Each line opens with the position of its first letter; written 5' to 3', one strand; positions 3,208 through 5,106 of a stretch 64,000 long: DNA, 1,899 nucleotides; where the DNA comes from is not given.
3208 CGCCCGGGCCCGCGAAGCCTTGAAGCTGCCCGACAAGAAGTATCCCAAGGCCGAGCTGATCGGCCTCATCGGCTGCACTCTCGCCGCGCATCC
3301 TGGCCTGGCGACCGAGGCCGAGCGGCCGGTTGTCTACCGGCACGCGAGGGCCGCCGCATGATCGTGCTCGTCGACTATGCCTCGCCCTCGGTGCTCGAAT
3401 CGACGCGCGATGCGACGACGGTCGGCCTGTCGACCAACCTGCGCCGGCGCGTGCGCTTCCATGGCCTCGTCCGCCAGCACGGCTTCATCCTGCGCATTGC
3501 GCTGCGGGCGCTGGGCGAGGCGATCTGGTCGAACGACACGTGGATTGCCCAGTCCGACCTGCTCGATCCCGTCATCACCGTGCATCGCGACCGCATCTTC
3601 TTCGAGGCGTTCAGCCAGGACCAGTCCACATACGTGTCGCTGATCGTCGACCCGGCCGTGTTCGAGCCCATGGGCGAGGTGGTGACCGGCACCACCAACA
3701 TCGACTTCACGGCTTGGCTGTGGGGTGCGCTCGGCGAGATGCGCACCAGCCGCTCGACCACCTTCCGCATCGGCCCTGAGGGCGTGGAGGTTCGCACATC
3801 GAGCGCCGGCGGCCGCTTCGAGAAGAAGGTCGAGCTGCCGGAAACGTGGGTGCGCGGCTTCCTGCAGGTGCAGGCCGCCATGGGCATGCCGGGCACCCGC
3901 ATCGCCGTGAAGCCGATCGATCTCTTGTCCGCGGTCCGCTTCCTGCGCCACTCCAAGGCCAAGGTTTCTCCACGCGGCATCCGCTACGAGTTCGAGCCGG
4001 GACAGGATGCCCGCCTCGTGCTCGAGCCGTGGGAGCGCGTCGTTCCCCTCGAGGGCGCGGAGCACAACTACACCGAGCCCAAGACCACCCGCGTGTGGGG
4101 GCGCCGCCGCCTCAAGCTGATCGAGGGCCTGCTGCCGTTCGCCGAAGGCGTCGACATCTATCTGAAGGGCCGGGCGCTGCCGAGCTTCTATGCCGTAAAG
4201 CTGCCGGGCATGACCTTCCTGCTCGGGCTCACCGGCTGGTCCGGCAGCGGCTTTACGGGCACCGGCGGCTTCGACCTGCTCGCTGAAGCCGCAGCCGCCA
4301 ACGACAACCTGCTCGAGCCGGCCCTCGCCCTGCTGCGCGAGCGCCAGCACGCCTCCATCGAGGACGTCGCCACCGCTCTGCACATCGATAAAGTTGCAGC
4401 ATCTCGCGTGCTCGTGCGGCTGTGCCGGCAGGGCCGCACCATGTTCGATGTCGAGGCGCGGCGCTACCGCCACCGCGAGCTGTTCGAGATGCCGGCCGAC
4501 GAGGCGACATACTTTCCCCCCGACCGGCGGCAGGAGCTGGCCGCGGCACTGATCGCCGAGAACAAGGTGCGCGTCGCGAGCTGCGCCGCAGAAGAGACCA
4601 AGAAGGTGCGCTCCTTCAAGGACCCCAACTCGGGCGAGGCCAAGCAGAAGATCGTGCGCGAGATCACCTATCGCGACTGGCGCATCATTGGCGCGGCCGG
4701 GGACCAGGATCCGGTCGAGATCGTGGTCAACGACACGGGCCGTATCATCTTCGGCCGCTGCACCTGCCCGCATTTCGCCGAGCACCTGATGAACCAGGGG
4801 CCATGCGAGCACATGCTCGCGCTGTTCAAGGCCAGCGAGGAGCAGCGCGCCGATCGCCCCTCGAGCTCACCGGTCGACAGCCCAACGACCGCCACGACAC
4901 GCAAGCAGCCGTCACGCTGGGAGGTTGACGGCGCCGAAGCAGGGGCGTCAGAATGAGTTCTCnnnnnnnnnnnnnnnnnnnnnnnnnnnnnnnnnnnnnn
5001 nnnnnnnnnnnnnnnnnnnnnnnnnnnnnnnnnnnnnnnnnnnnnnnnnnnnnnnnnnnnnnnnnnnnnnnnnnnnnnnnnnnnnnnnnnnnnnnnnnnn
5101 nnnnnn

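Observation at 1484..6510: Three-gene retron-like module: helical-repeat protein + WH-SWIM zinc-finger protein + retron-type reverse transcriptase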

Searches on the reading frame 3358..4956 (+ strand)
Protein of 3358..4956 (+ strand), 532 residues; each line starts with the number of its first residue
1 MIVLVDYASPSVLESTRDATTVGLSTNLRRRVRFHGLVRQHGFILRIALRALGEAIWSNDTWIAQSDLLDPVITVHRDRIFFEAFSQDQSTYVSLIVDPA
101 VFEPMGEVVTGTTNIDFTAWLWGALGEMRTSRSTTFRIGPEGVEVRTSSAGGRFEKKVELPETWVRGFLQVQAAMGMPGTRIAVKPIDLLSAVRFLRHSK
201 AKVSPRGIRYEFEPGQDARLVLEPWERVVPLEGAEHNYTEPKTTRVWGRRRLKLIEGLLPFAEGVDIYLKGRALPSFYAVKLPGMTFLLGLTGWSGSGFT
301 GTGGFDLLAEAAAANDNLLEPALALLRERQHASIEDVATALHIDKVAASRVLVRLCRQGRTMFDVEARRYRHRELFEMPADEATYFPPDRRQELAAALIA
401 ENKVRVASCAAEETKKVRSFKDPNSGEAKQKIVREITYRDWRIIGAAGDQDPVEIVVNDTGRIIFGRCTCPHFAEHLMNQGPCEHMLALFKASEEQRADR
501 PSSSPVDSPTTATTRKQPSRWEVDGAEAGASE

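Call 3: search_protein_families(library=pfam, proteins=[window:3358-4956:+], max_evalue=0.01)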
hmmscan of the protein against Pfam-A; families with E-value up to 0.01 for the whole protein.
window:3358-4956:+ (532 aa): 1 family
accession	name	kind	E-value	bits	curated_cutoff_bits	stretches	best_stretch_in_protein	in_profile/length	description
PF04434.22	SWIM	-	3e-05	23.9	19.6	1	459-492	7-36/38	SWIM zinc finger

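Call 4: search_protein_families(library=padloc, proteins=[window:3358-4956:+], max_evalue=0.01)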
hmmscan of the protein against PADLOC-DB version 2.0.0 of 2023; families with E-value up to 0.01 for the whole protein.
window:3358-4956:+ (532 aa): 1 family
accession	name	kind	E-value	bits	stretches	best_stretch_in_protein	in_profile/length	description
PDLC02972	SWIM_XIII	-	2e-142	473.4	2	68-495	102-505/509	-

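Call 5: search_protein_families(library=ncbifam, proteins=[window:3358-4956:+], max_evalue=0.01)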
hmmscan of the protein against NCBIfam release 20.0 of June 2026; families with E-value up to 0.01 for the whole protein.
window:3358-4956:+ (532 aa): 0 families

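Call 40: search_solved_structures(query=window:3358-4956:+, max_evalue=1)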
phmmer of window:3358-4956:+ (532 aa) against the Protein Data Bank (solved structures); distinct sequences matched with E-value up to 1: 0.

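Call 43: find_homologous_proteins(query=window:3358-4956:+, max_evalue=0.001)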
Query window:3358-4956:+ (532 aa): 4298 proteins with E <= 0.001 among 8000 candidates; the best 120 are listed.
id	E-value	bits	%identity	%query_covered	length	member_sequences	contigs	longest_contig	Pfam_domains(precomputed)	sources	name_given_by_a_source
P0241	0.0e+0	1168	97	100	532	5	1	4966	-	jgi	jgi:SWIM zinc finger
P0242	0.0e+0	1123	92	100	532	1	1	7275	-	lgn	-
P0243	0.0e+0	1113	92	100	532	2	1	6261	-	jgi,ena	-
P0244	0.0e+0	1105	90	100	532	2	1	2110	-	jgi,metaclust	metaclust:\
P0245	0.0e+0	1102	91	100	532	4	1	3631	-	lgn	-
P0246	0.0e+0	1100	90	100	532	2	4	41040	-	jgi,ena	-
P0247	0.0e+0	1098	90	100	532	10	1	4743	PF04434.23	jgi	jgi:predicted ArsR family transcriptional regulator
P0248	0.0e+0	1097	90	100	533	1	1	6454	-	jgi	jgi:SWIM zinc finger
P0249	0.0e+0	1097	90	100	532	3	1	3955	PF04434.23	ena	-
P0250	0.0e+0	1091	89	100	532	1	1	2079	-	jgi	jgi:hypothetical protein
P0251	0.0e+0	1089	89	100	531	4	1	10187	-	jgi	jgi:hypothetical protein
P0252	0.0e+0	1088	89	100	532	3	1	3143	-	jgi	jgi:hypothetical protein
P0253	0.0e+0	1079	89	99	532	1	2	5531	-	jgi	-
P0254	0.0e+0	1077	88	100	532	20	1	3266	-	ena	-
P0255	0.0e+0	1077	87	100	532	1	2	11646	-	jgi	jgi:hypothetical protein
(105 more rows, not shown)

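Call 56: predict_structure(alignment_id=A5)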
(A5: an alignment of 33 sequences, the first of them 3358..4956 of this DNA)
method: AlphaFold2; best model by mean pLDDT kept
length: 532 residues; sequences in the alignment: 33
mean_pLDDT: 74.1   pTM: 0.75
mean pLDDT of the five models: 74.1, 72.3, 72.1, 68.7, 68.5
residues with pLDDT >= 90: 97; 70-90: 256; 50-70: 113; < 50: 66
segments of 3 or more residues with pLDDT < 50: 1-15, 19-29, 60-67, 118-120, 151-159, 302-304, 508-514
pLDDT, mean of each block of 10 residues (from residue 1): 34 44 39 81 86 69 44 82 77 89 83 60 56 74 64 45 71 80 92 79 63 90 81 87 75 87 91 78 93 56 51 74 92 94 89 87 89 78 71 83 91 77 64 76 92 82 81 79 85 76 57 51 60 48
secondary structure, 60 per line:
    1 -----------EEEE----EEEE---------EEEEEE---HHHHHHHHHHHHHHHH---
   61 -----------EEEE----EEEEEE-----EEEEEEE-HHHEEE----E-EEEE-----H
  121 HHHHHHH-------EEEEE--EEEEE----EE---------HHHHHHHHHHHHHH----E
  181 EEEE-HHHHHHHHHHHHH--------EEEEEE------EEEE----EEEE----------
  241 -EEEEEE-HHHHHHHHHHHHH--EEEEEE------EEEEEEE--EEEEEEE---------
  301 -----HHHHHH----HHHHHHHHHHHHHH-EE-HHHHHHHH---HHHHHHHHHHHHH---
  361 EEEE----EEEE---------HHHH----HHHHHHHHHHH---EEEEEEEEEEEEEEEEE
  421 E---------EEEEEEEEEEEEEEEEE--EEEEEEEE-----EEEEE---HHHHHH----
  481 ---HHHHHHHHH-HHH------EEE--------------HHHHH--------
elements in order: E12-15 E20-23 E33-38 H42-57 E72-75 E80-85 E91-97 E102-104 E111-114 H120-127 E135-139 E142-146 H162-175 E180-184 H186-198 E207-212 E219-222 E227-230 E242-247 H249-261 E264-269 E276-282 E285-291 H306-311 H316-329 H334-341 H345-357 E361-364 E369-372 H382-385 H390-400 E404-421 E431-447 E450-457 E463-467 H471-476 H484-492 E503-505 H520-524

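Call 60: fold_search(model_id=the predicted structure, library=pdb)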
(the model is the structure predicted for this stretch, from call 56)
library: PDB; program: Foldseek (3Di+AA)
matches with E <= 10: 1363; with E <= 0.001: 461
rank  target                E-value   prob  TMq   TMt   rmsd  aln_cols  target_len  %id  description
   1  2ix2_C                7.1e-09  1.00  0.34  0.69   4.2       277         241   10  Crystal structure of the heterotrimeric PCNA from Sulfolobus solfataricus (released 2006-10-04)
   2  6wac                  1.2e-08  1.00  0.34  0.66   6.9       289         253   13  FF248-249AA PCNA mutant defective in BIR (released 2020-09-30)
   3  3p91                  1.5e-08  1.00  0.36  0.72   4.8       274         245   14  Crystal structure of Proliferating Cellular Nuclear Antigen from Entamoeba histolytica (released 2011-06-01)
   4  2hii_C                1.5e-08  1.00  0.35  0.70   4.3       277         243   12  heterotrimeric PCNA sliding clamp (released 2006-11-07)
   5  7ti8_G                1.7e-08  1.00  0.33  0.64   6.8       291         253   14  Structure of the yeast clamp loader (Replication Factor C RFC) bound to the open sliding clamp (Proliferating Cell Nuc (released 2022-02-16)
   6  2ijx_A                2.0e-08  1.00  0.35  0.70   4.4       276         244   10  Crystal structure of PCNA3 monomer from Sulfolobus solfataricus. (released 2007-10-16)
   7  5t9d_C                2.8e-08  1.00  0.34  0.67   6.0       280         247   14  Structure of PCNA acetylated on K20 (released 2017-04-05)
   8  6hvo_A                3.1e-08  1.00  0.35  0.67   5.7       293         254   13  Crystal structure of human PCNA in complex with three peptides of p12 subunit of human polymerase delta (released 2019-01-23)
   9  6e49_C                3.2e-08  1.00  0.33  0.63   6.3       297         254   10  Pif1 peptide bound to PCNA trimer (released 2018-08-22)
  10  5v7m                  3.6e-08  1.00  0.34  0.66   6.0       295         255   11  PCNA mutant L126A/I128A Protein Defective in Gene Silencing (released 2018-03-14)
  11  6o09_F                3.9e-08  1.00  0.33  0.63   6.9       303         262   11  Structure of AtPCNA in complex with the PIP motif of ATXR6 (released 2019-03-27)
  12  2nti_I                4.7e-08  1.00  0.35  0.70   4.4       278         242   12  Crystal structure of PCNA123 heterotrimer. (released 2007-12-18)
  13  1plq                  4.7e-08  1.00  0.32  0.62   7.4       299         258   12  CRYSTAL STRUCTURE OF THE EUKARYOTIC DNA POLYMERASE PROCESSIVITY FACTOR PCNA (released 1995-03-31)
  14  7tid_H                5.7e-08  1.00  0.33  0.63   6.4       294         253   12  Structure of the yeast clamp loader (Replication Factor C RFC) bound to the sliding clamp (Proliferating Cell Nuclear  (released 2022-02-16)
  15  7tic_H                6.3e-08  1.00  0.35  0.69   4.7       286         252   12  Structure of the yeast clamp loader (Replication Factor C RFC) bound to the sliding clamp (Proliferating Cell Nuclear  (released 2022-02-16)
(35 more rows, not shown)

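Call 74: list_cluster_members(proteins=[P0001, window:3358-4956:+, window:5164-6510:+])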
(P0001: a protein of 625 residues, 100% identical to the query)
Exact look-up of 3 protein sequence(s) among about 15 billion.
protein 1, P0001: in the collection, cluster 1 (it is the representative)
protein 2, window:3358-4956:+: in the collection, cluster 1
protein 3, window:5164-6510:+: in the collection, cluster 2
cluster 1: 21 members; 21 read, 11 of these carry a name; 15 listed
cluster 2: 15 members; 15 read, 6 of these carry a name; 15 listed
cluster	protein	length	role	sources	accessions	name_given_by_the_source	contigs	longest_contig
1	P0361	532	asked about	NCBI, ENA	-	-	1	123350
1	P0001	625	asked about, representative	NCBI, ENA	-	-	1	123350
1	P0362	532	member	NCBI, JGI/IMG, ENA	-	hypothetical protein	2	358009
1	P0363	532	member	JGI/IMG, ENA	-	hypothetical protein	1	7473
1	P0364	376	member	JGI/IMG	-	hypothetical protein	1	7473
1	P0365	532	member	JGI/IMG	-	hypothetical protein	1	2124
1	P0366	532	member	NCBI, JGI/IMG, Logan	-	predicted ArsR family transcriptional regulator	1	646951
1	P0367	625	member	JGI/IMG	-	hypothetical protein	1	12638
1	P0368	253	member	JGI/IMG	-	hypothetical protein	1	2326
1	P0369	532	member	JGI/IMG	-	hypothetical protein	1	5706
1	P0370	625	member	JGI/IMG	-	hypothetical protein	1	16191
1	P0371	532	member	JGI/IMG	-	hypothetical protein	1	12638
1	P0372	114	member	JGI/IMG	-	hypothetical protein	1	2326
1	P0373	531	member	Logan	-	-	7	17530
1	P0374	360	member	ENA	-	-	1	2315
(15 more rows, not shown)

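Call 75: search_solved_structures(query=A5, max_evalue=10)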
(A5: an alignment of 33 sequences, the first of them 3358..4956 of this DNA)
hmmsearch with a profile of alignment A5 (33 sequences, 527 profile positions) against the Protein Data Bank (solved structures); distinct sequences matched with E-value up to 10: 1.
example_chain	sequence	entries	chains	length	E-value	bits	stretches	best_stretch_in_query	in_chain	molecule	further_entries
5tjj_A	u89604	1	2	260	0.3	13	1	321-371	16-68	Transcriptional regulator, IclR family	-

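Call 77: find_related_loci(query=A5, collection=metagenome_contigs, flank=6000)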
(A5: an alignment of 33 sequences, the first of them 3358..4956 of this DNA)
Query A5 (532 aa) in metagenome_contigs; peptide patterns used: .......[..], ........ (x = any residue, [..] = any of these).
600 stretches matched a pattern (row limit reached: there are more); 361 encode a relative of the query (tblastn E <= 1e-3); the best 80 are kept; 80 distinct loci.
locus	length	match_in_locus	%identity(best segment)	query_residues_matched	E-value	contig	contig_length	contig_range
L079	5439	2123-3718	92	1-532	0e+0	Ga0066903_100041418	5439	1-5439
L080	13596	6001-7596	91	1-532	0e+0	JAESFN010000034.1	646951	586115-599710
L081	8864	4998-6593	87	1-532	0e+0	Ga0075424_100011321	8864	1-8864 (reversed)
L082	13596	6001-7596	90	1-532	0e+0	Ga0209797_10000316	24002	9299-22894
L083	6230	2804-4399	90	1-532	0e+0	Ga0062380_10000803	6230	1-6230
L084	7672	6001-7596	87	1-532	0e+0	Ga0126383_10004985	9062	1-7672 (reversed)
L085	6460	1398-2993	87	1-532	0e+0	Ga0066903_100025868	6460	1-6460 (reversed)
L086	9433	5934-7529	86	1-532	0e+0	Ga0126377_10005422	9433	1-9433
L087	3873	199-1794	86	1-532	0e+0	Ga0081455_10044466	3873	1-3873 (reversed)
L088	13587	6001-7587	88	1-530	0e+0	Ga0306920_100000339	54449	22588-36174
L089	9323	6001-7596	89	1-532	0e+0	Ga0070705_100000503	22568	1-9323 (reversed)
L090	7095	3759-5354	89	1-532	0e+0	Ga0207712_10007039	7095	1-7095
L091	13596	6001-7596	86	1-532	0e+0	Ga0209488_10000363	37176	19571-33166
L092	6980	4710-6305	86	1-532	0e+0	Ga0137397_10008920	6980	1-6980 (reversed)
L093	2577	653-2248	86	1-532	0e+0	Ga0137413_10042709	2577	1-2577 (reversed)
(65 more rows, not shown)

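Call 78: find_related_loci(query=A5, collection=viral_contigs, flank=8000)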
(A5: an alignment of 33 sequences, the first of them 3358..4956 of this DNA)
Query A5 (532 aa) in viral_contigs; peptide patterns used: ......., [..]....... (x = any residue, [..] = any of these).
61 stretches matched a pattern, but none encodes a relative of the query by tblastn (E <= 1e-3).

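Call 86: fold_search(model_id=the predicted structure, library=viral)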
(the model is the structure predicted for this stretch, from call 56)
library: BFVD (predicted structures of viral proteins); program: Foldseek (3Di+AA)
matches with E <= 10: 881; with E <= 0.001: 92
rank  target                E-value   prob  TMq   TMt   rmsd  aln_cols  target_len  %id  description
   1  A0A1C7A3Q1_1          6.7e-08  1.00  0.33  0.22   6.2       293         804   11  Uncharacterized protein [Haloarcula californiae icosahedral virus 1]
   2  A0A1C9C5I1            1.1e-07  1.00  0.35  0.68   6.7       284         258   10  Proliferating cell nuclear antigen [Heterosigma akashiwo virus 01]
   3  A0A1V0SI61            1.5e-07  1.00  0.33  0.53   7.0       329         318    9  Proliferating cell nuclear antigen [Klosneuvirus KNV1]
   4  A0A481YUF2            1.6e-07  1.00  0.30  0.49  10.4       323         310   10  Proliferating cell nuclear antigen [Marseillevirus LCMAC102]
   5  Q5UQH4                1.8e-07  1.00  0.35  0.54  11.9       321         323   10  Uncharacterized protein L823 [Acanthamoeba polyphaga mimivirus]
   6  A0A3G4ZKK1            1.9e-07  1.00  0.35  0.64   7.3       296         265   10  Proliferating cell nuclear antigen [Terrestrivirus sp.]
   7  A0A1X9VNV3            2.1e-07  1.00  0.33  0.60   6.9       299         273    9  Putative proliferating cell nuclear antigen [Mimivirus AB-566-O17]
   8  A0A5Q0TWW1            2.9e-07  1.00  0.34  0.49  18.1       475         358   10  DNA polymerase III beta subunit [uncultured virus]
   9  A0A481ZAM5            3.2e-07  1.00  0.32  0.54   8.9       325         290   10  Proliferating cell nuclear antigen [Pithovirus LCPAC401]
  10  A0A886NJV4            3.4e-07  1.00  0.35  0.57  18.8       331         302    8  (no name in the UniProt tables at hand)
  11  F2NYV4                4.1e-07  1.00  0.35  0.63   5.9       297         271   10  Complete DpAV4 genome [Diadromus pulchellus ascovirus 4a]
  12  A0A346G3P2            4.3e-07  1.00  0.31  0.41  14.0       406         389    9  (no name in the UniProt tables at hand)
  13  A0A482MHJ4            4.5e-07  1.00  0.33  0.44  13.7       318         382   12  DNA polymerase III subunit beta [Nodularia phage vB_NspS-kac65v161]
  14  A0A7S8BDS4            4.7e-07  1.00  0.36  0.66   5.3       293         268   10  Proliferating cell nuclear antigen [Medusavirus stheno T3]
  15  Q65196                5.0e-07  1.00  0.33  0.54   7.7       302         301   10  Uncharacterized protein E301R [African swine fever virus (strain Badajoz 1971 Vero-adapted)]
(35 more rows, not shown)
